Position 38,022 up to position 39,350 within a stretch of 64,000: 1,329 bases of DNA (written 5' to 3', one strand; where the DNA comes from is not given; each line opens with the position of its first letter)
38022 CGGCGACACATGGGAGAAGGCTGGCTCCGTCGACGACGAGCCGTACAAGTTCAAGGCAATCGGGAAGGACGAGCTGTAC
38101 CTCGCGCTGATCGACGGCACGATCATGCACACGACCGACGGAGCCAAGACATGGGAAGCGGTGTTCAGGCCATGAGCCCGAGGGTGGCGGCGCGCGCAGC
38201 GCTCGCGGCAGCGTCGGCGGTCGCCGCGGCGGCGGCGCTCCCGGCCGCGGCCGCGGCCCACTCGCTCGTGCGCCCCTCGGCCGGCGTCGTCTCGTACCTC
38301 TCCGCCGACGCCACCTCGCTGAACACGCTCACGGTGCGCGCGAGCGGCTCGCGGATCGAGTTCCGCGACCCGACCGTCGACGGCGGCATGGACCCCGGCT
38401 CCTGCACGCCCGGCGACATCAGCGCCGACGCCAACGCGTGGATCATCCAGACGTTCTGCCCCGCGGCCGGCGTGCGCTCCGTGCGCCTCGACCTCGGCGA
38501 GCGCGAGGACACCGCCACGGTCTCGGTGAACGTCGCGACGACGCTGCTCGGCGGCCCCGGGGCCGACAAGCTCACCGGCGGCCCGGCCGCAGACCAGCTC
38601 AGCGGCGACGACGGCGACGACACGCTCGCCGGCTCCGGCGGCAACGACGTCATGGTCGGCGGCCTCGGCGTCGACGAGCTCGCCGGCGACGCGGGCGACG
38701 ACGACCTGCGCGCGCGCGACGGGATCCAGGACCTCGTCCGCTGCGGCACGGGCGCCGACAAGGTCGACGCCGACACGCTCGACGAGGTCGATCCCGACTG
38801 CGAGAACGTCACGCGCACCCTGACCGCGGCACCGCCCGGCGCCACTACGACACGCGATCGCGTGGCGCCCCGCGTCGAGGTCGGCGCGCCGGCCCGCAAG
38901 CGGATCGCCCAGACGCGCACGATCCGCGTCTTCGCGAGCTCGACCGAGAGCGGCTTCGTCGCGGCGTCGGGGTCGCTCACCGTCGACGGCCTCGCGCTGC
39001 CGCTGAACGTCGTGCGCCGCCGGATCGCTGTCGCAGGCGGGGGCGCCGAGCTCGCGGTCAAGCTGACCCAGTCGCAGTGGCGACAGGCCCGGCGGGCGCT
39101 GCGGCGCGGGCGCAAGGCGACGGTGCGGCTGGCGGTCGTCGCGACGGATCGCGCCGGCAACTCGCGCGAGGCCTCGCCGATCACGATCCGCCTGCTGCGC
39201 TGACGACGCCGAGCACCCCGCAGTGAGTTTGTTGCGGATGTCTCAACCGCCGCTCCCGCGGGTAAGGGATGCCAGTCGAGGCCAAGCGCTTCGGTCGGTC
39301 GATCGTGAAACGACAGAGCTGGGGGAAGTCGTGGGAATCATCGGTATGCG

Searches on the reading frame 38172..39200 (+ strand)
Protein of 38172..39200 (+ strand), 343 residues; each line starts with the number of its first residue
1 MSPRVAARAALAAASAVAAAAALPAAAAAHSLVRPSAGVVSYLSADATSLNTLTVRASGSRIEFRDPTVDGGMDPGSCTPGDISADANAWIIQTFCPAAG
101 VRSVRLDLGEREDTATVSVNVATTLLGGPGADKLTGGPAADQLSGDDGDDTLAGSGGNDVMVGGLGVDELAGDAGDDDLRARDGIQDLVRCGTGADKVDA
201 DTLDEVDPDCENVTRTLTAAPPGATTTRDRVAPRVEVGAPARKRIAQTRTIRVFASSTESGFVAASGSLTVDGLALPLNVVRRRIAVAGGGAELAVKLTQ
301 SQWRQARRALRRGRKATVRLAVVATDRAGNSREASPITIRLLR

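Call 49: search_protein_families(library=pfam, max_evalue=0.0001, proteins=[window:38172-39200:+])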
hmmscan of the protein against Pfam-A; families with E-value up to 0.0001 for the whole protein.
window:38172-39200:+ (343 aa): 1 family
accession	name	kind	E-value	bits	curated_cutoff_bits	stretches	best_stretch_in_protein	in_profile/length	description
PF00353.25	HemolysinCabind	-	2e-08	34.5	23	1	124-152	8-36/36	RTX calcium-binding nonapeptide repeat (4 copies)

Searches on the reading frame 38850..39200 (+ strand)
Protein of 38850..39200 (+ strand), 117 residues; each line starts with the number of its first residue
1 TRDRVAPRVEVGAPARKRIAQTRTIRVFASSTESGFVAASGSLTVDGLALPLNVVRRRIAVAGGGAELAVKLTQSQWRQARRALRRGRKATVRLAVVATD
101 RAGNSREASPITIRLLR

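Call 12: search_protein_families(library=pfam, max_evalue=1, proteins=[window:38850-39200:+])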
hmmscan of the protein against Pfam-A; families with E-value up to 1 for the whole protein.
seq(117 aa): 1 family
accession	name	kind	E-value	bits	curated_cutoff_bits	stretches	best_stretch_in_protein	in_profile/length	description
PF19077.6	Big_13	-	0.027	15.4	27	1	54-113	40-98/102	Bacterial Ig-like domain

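Call 13: search_protein_families(library=ncbifam, max_evalue=1, proteins=[window:38850-39200:+])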
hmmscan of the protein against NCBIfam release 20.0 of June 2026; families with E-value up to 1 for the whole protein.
seq(117 aa): 2 families
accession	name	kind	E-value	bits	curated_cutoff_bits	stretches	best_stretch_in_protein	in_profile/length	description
NF006767.1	PRK09289.1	equivalog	0.15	11.2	155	1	18-57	114-153/192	riboflavin synthase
NF047446.1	barrel_OmpL47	domain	0.17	12.3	40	1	70-113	23-66/68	OmpL47-type beta-barrel domain-containing protein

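Call 17: find_homologous_proteins(query=A2, max_evalue=0.001)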
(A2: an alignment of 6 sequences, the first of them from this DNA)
Query A2 (6 sequences) (117 aa, profile of the alignment): 28 proteins with E <= 0.001 among 8000 candidates.
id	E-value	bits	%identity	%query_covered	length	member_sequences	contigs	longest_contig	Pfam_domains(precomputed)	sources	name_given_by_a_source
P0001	5.2e-24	103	39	39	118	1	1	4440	-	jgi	jgi:hypothetical protein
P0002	3.1e-23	100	-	-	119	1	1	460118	-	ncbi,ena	-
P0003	5.5e-23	99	-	-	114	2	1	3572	-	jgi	-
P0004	7.0e-21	93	35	43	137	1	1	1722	-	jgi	jgi:hypothetical protein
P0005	4.4e-19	87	-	-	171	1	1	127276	-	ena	-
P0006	1.6e-18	85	38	22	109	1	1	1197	-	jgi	-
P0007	5.5e-18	83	-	-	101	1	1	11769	-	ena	-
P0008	6.4e-18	83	-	-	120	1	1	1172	-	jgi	jgi:hypothetical protein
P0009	1.7e-17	82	-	-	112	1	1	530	-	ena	-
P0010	2.4e-17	81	-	-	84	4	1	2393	-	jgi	jgi:hypothetical protein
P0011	7.5e-17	80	55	25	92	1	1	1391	-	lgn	-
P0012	7.9e-17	79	-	-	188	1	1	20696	-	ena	-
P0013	1.7e-15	75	46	33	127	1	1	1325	-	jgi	jgi:hypothetical protein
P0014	5.3e-15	74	-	-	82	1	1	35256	-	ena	-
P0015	1.2e-14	72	-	-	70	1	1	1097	-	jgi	jgi:hypothetical protein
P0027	7.6e-5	41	51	98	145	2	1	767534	-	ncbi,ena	-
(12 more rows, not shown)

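Call 25: find_encoding_contigs(protein=P0012, flank=6000, max_places=3)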
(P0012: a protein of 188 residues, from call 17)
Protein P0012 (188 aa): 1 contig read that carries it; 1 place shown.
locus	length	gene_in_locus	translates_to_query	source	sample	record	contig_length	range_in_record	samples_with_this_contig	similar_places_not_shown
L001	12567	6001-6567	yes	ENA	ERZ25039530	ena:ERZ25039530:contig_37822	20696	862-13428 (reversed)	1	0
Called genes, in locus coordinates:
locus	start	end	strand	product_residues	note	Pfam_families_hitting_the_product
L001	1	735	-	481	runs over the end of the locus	-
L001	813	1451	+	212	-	PF13508:Acetyltransf_7 (faint), PF00583:Acetyltransf_1 (weak), PF13673:Acetyltransf_10 (weak)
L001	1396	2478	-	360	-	-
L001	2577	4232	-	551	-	PF07638:Sigma70_ECF (faint), PF04542:Sigma70_r2, PF08281:Sigma70_r4_2, PF04545:Sigma70_r4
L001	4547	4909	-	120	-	-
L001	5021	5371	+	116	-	-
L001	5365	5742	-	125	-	-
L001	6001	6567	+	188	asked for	-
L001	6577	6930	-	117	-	-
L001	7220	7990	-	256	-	-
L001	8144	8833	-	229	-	-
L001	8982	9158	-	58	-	-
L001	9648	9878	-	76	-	-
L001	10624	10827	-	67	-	PF00571:CBS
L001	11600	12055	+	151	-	-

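Call 26: find_encoding_contigs(protein=P0013, flank=2000, max_places=3)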
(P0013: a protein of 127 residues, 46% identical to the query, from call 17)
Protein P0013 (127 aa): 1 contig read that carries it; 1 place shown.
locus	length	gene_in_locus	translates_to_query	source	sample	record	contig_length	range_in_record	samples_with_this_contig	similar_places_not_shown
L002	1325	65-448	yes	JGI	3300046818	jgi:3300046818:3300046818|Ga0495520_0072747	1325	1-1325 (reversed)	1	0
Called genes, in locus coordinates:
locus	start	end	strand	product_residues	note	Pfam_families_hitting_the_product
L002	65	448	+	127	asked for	-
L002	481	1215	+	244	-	PF00561:Abhydrolase_1, PF12146:Hydrolase_4, PF12697:Abhydrolase_6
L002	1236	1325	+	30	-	?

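Call 28: predict_structure(alignment_id=A3)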
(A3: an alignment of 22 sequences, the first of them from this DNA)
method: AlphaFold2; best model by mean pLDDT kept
length: 117 residues; sequences in the alignment: 22
mean_pLDDT: 90.8   pTM: 0.78
mean pLDDT of the five models: 90.8, 90.5, 88.4, 88.0, 82.5
residues with pLDDT >= 90: 89; 70-90: 24; 50-70: 4; < 50: 0
segments of 3 or more residues with pLDDT < 50: none
pLDDT, mean of each block of 10 residues (from residue 1): 75 89 91 93 93 92 89 94 93 95 92 93
secondary structure, 60 per line:
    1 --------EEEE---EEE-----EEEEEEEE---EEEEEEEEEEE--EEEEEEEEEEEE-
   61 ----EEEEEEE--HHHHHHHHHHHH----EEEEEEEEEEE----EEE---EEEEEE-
elements in order: E9-12 E16-18 E24-31 E35-45 E48-59 E65-71 H74-85 E90-100 E105-107 E111-116
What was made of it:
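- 38850..39200 (+): CTD, 117 aa, net charge +17, of the RTX (HemolysinCabind) secreted protein (gene 38172-39203). A short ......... linker lies at 38817-38852. The AF2 model of this copy has pLDDT 90.8 and a helix at residues 74-85, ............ (call 28).
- AF2 gives pLDDT 90.8, a beta-sandwich plus a helix at residues 74-85 (call 28). AF2 gives pLDDT 90.8 (call 28).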

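Call 30: search_protein_representatives(alignment_id=A3)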
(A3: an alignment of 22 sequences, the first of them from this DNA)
Query: 22 sequences, 117 profile positions. Proteins with E-value up to 0.001 (for the whole library): 2933; up to 1e-10: 73; up to 1e-30: 1. The best 150 are listed.
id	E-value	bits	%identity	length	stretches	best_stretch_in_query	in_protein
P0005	9.3e-31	122.8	-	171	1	3-116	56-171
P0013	3.3e-30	121.0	-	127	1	3-116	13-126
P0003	2.2e-28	115.1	-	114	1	6-116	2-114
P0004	1.1e-26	109.7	-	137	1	2-117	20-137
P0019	1.6e-26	109.1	-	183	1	2-117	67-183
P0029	2.8e-26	108.3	-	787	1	2-117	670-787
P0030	2.8e-23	98.7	-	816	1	4-116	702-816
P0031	2.3e-22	95.7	-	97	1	25-117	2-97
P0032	3.2e-21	92.0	-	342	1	2-116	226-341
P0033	1.4e-20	90.0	-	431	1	4-116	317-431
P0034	3.9e-20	88.5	-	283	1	6-115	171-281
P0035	4.6e-20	88.3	-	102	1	43-116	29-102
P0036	1.6e-19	86.6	-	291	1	3-116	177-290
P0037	4.3e-19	85.2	-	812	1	5-116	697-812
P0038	8.6e-19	84.2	-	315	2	55-116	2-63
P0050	6.4e-15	71.7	-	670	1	4-116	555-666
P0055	4.1e-13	65.9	-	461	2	10-115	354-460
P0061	1.8e-12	63.8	-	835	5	37-109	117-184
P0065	2.9e-12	63.1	-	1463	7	23-78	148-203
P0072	5.6e-12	62.2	-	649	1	16-115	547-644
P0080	2.1e-11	60.4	-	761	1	13-111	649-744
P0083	3.9e-11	59.5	-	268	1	18-115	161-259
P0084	4.1e-11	59.4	-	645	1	5-115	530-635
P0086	5.5e-11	59.0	-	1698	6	45-114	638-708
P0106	1.8e-10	57.4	-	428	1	5-113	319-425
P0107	1.9e-10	57.3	-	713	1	3-103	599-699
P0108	1.9e-10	57.3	-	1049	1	2-117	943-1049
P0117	3.1e-10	56.6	-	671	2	3-114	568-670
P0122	3.7e-10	56.3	-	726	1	8-101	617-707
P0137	6.1e-10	55.7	-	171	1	7-115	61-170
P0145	7.6e-10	55.3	-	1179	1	6-114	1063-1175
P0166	1.6e-09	54.3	-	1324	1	9-116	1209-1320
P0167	1.6e-09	54.3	-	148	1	24-114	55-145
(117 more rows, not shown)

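Call 36: search_protein_families(library=pfam, alignment_id=A4, max_evalue=0.001)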
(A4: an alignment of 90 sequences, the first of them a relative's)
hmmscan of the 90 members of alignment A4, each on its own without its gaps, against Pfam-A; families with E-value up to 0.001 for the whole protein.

A. member 1, P0029 (787 aa): 2 families
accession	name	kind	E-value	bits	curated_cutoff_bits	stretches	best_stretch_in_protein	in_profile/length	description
PF02225.27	PA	-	1.4e-09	38.4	23.9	1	429-498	28-94/95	PA domain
PF08309.17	LVIVD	-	0.00077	19.2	20.2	0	81-126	2-38/42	LVIVD repeat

B. families by the number of members that match (of 90 scanned): 54 families (the first 25 are shown)
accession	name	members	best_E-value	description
PF00353.25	HemolysinCabind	13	1e-28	RTX calcium-binding nonapeptide repeat (4 copies)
PF00127.26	Copper-bind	12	1.8e-08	Copper binding proteins, plastocyanin/azurin family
PF02412.23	TSP_3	7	4.5e-27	Thrombospondin type 3 repeat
PF12849.12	PBP_like_2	7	7.1e-14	PBP superfamily domain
PF00041.27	fn3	6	2.6e-10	Fibronectin type III domain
PF16656.11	Pur_ac_phosph_N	4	8.8e-07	Purple acid Phosphatase, N-terminal domain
PF16655.11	PhoD_N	4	4e-06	PhoD-like phosphatase, N-terminal domain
PF17803.7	Cadherin_4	3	1.3e-90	Bacterial cadherin-like domain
PF17963.7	Big_9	3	4.8e-69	Bacterial Ig domain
PF18911.6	PKD_4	3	9e-19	PKD domain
PF00801.26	PKD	3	1.2e-13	PKD domain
PF17892.7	Cadherin_5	3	8.1e-13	Cadherin-like domain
PF22352.2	K319L-like_PKD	3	1.2e-10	K319L-like, PKD domain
PF02225.27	PA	3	1.4e-09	PA domain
PF25059.1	FN3_DSCAM-DSCAML_C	3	7e-07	DSCAM/DSCAML C-terminal Fn3-like domain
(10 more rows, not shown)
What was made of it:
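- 54 Pfam families occur across 90 members, led by RTX 13, Copper-bind 12, TSP_3 7, PBP_like_2 7, fn3 6 and phosphatases 4 (call 36). Many passengers are adhesin-like: RTX, TSP3, cadherin, PKD and fn3 (call 36). Cupredoxins and PstS-like binding proteins (12 and 7 of 90 members, call 36) need to stay next to the membrane to be useful. Few passengers are polysaccharide-active enzymes (call 36).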

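Call 41: search_solved_structures(query=A3, max_evalue=10)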
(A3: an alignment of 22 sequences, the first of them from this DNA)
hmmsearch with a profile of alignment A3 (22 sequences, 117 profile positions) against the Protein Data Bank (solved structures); distinct sequences matched with E-value up to 10: 2.
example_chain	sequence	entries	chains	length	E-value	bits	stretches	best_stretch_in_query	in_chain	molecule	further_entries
9t0z_K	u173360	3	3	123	0.058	17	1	11-60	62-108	Small ribosomal subunit protein uS11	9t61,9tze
7dgw_A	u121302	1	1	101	0.29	14.7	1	49-91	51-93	de novo designed protein H4A2S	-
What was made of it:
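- Closest known: Macroglobulin. Different: Sequence identity is 9-16%, and no sequence-level match to any PDB chain was found (call 41).
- Tried and rejected: PDB sequence search: a search with the profile gave only noise (call 41).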

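Call 42: list_cluster_members(proteins=[P0050, P0083, P0084, P0117, P0055, P0106, P0137, P0167, P0002, P0027])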
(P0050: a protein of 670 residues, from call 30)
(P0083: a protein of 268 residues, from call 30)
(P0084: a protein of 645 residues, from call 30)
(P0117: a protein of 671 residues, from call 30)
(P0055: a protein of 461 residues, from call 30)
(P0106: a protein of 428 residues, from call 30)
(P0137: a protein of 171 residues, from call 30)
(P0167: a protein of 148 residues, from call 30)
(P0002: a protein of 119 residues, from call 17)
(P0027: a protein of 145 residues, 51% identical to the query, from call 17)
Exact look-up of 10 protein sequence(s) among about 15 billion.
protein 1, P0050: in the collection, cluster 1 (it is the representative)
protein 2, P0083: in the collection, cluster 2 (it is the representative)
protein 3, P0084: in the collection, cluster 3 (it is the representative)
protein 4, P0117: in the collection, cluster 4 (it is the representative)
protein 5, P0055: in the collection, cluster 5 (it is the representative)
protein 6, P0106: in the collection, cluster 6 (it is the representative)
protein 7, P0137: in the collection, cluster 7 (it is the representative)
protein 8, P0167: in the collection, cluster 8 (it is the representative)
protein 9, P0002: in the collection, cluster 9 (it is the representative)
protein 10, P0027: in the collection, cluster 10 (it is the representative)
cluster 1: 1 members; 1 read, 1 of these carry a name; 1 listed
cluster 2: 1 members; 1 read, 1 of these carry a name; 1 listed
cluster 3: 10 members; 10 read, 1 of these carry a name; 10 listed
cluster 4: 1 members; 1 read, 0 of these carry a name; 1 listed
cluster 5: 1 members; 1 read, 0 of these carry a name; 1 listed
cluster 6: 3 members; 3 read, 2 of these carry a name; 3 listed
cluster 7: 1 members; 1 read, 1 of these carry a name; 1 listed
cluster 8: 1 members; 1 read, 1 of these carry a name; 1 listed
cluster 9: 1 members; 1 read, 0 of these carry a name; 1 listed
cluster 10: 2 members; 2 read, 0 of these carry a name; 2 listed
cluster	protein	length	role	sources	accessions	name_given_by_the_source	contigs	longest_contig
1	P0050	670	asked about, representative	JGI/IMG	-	ABC-type phosphate transport system substrate-binding protein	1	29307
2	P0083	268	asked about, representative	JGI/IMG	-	hypothetical protein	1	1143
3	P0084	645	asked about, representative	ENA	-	-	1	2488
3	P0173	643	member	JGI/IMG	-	ABC-type phosphate transport system substrate-binding protein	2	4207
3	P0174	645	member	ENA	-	-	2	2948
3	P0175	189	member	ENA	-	-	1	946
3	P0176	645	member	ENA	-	-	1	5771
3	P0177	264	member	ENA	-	-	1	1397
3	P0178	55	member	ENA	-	-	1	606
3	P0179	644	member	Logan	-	-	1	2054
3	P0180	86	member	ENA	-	-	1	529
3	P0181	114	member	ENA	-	-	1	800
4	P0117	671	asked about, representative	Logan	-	-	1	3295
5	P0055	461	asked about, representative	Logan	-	-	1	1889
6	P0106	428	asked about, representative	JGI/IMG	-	hypothetical protein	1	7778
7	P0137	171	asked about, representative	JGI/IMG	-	hypothetical protein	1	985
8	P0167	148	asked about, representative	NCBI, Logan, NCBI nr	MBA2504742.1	MAG: hypothetical protein H0V29_02220 [Thermoleophilaceae bacterium] | hypothetical protein [Thermoleophilaceae bacterium]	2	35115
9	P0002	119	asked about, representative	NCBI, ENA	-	-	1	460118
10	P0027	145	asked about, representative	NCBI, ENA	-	-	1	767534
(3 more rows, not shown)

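Call 43: find_encoding_contigs(protein=P0050, flank=8000, max_places=2)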
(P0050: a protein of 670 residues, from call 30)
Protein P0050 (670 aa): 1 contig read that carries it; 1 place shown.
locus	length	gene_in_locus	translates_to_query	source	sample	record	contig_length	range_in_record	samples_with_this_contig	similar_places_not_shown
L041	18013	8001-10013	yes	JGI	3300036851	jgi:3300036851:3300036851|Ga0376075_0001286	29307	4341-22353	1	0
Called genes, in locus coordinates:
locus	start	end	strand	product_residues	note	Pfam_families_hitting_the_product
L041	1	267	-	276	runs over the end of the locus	PF12849:PBP_like_2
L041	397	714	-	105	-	-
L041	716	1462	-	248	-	PF01135:PCMT, PF13489:Methyltransf_23, PF01209:Ubie_methyltran, PF06325:PrmA, PF13847:Methyltransf_31, PF08241:Methyltransf_11, PF08242:Methyltransf_12, PF13649:Methyltransf_25, +3 more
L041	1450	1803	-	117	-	PF12840:HTH_20, PF01022:HTH_5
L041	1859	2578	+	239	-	PF00149:Metallophos, PF12850:Metallophos_2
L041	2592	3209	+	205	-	PF01451:LMWPc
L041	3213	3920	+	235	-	PF00230:MIP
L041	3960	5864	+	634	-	PF18911:PKD_4 (faint), PF19077:Big_13 (faint)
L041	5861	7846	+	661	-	PF07676:PD40 (faint)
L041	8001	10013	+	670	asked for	PF12849:PBP_like_2 (weak)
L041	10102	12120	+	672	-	PF13191:AAA_16 (faint), PF00004:AAA, PF17862:AAA_lid_3, PF01434:Peptidase_M41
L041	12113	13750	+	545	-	-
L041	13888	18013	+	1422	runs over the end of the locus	PF14870:PSII_BNR (faint)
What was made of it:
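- The P0050 (PstS-like) neighbourhood shows no pstCAB genes, so its transporter role is unproven (call 43).
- Tried and rejected: Transporter context for PstS-like P0050: no pstCAB genes lie nearby, so this was uninformative (call 43).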

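Call 60: search_protein_families(library=pfam, alignment_id=A3, max_evalue=1)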
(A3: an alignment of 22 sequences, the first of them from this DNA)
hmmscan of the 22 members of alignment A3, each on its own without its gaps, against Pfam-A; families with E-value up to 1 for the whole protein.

A. member 1, seq(117 aa): 1 family
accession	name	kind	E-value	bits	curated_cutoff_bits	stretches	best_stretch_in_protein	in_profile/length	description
PF19077.6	Big_13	-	0.027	15.4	27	1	54-113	40-98/102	Bacterial Ig-like domain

B. families by the number of members that match (of 22 scanned): 11 families
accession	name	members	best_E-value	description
PF02120.21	Flg_hook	2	0.077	Flagellar hook-length control protein FliK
PF24409.1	wHTH-PRTase_assc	2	0.13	wHTH-PRTase associated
PF19077.6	Big_13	1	0.027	Bacterial Ig-like domain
PF20132.4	DUF6522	1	0.03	Family of unknown function (DUF6522)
PF22352.2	K319L-like_PKD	1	0.079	K319L-like, PKD domain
PF13149.12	Mfa_like_1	1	0.088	Fimbrillin-like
PF01488.26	Shikimate_DH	1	0.088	Shikimate / quinate 5-dehydrogenase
PF18289.6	HU-CCDC81_euk_2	1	0.11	CCDC81 eukaryotic HU domain 2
PF09341.15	Pcc1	1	0.25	Transcription factor Pcc1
PF15360.11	Apelin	1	0.4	APJ endogenous ligand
PF02166.21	Androgen_recep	1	0.53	Androgen receptor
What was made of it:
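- On Big_13 / VCBS bacterial Ig-like domains: Big_13 scores 15.4 bits against a cut-off of 27 (RTX CTD only; calls 12, 60).
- On Macroglobulin (MG) domain: There is no PDB sequence match (call 41) and no Pfam A2M/MG hit (calls 12, 60).
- Closest known: Non-covalent Gram-positive wall-binding modules. Different: There is no sequence relationship: no SLH, GW, WxL or CWB2 hit in Pfam at E<=1 (calls 12, 60).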

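Call 70: fold_search(model_id=the predicted structure, library=pdb)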
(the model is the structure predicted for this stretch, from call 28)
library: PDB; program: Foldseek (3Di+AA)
matches with E <= 10: 1959; with E <= 0.001: 2
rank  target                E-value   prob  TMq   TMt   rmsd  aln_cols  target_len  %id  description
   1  2xwx_A                1.0e-04  1.00  0.63  0.22   3.0       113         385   12  Vibrio cholerae colonization factor GbpA crystal structure (released 2011-11-16)
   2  2wll_B                3.5e-04  1.00  0.63  0.32   4.3       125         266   16  POTASSIUM CHANNEL FROM BURKHOLDERIA PSEUDOMALLEI (released 2010-06-09)
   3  2wll_A                1.2e-03  1.00  0.61  0.32   4.6       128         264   16  POTASSIUM CHANNEL FROM BURKHOLDERIA PSEUDOMALLEI (released 2010-06-09)
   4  9btx_D                1.2e-03  1.00  0.43  0.31   5.3       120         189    9  Structure of human MAIT A-F7 TCR in complex with human MR1-3,4-dihydroxybenzaldehyde (released 2024-12-25)
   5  4djm_H                1.5e-03  1.00  0.54  0.35   4.9       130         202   11  Crystal structure of the E. coli chaperone DraB (released 2013-01-16)
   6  3hrz_A                1.6e-03  1.00  0.66  0.15   3.9       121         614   13  Cobra Venom Factor (CVF) in complex with human factor B (released 2009-07-07)
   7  7yvg_H                1.6e-03  1.00  0.49  0.51   5.6       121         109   10  Omicron BA.4/5 SARS-CoV-2 S in complex with TH132 Fab (released 2023-06-28)
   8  7r80_A                1.8e-03  1.00  0.43  0.30   5.1       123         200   15  Crystal structure of C3 TCR complex with QW9-bound HLA-B*5301 (released 2022-06-29)
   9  6jjp_C                1.9e-03  0.99  0.41  0.41   8.1       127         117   10  Crystal structure of Fab of a PD-1 monoclonal antibody MW11-h317 in complex with PD-1 (released 2019-10-30)
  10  5ggr_Y                2.1e-03  1.00  0.44  0.44   7.8       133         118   14  PD-1 in complex with nivolumab Fab (released 2016-11-09)
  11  7tvz_E                2.2e-03  1.00  0.49  0.12   7.1       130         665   15  Cryo-EM structure of human band 3-protein 4.2 complex in diagonal conformation (released 2022-06-08)
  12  6jjp_F                2.2e-03  1.00  0.47  0.46   8.0       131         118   12  Crystal structure of Fab of a PD-1 monoclonal antibody MW11-h317 in complex with PD-1 (released 2019-10-30)
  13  3hs0_A                2.4e-03  1.00  0.64  0.15   3.9       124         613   12  Cobra Venom Factor (CVF) in complex with human factor B (released 2009-07-07)
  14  4djm_B                2.4e-03  1.00  0.56  0.35   5.0       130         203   10  Crystal structure of the E. coli chaperone DraB (released 2013-01-16)
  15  8ayh_B                2.5e-03  1.00  0.63  0.10   4.1       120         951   13  Structure of Complement C5 in Complex with small molecule inhibitor and CVF (released 2022-12-21)
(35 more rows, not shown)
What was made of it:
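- Foldseek top hit is GbpA at E 1e-4 (call 70).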

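Call 71: list_cluster_members(proteins=[P0108, P0145, P0166, P0086, P0065, P0061, P0122, P0107, P0080, P0072])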
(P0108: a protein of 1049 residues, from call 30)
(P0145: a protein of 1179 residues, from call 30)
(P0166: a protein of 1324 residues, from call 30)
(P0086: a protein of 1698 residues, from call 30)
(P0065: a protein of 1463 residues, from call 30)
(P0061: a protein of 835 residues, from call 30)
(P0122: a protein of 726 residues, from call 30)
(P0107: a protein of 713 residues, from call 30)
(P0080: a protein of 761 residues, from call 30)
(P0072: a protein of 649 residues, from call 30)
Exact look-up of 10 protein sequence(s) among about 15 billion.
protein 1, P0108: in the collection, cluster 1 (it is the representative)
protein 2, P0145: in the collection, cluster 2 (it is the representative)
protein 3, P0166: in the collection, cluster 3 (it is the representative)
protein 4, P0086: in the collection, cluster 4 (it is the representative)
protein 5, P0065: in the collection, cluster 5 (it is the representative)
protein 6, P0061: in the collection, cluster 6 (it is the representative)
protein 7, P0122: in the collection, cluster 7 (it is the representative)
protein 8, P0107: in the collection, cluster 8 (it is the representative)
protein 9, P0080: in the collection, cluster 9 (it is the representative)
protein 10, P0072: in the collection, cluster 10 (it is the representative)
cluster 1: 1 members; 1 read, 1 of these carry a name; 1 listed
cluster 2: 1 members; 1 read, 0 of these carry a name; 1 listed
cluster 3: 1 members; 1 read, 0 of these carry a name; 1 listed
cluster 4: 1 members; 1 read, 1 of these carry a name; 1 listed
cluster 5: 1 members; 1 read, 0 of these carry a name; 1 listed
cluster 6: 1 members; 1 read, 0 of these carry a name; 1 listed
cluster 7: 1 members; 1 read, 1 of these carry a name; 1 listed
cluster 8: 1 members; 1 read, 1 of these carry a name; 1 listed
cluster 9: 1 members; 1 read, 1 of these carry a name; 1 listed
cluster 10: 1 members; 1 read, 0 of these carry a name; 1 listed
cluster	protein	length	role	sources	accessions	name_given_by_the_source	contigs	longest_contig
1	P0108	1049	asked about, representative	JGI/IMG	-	hypothetical protein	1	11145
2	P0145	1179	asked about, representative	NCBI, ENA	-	-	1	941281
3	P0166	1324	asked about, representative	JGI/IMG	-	-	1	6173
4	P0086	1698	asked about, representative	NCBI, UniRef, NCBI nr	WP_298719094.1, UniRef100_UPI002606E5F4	VCBS domain-containing protein [uncultured Oceanisphaera sp.] | VCBS domain-containing protein n=1 Tax=uncultured Oceanisphaera sp. TaxID=353858 ...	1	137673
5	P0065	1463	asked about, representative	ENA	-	-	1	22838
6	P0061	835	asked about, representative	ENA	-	-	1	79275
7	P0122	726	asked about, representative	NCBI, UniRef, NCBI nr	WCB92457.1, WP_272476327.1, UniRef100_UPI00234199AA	hypothetical protein DSM104299_01153 [Baekduia alba] | hypothetical protein n=1 Tax=Baekduia alba TaxID=2997333 RepID=UPI00234199AA | hypothetical protein [Baekduia alba]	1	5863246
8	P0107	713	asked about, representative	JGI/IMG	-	hypothetical protein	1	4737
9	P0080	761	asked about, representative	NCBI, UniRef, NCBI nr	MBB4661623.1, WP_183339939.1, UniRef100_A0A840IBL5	hypothetical protein [Conexibacter arvalis] | WD40 repeat protein n=1 Tax=Conexibacter arvalis TaxID=912552 RepID=A0A840IBL5_9ACTN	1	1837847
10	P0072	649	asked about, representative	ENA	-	-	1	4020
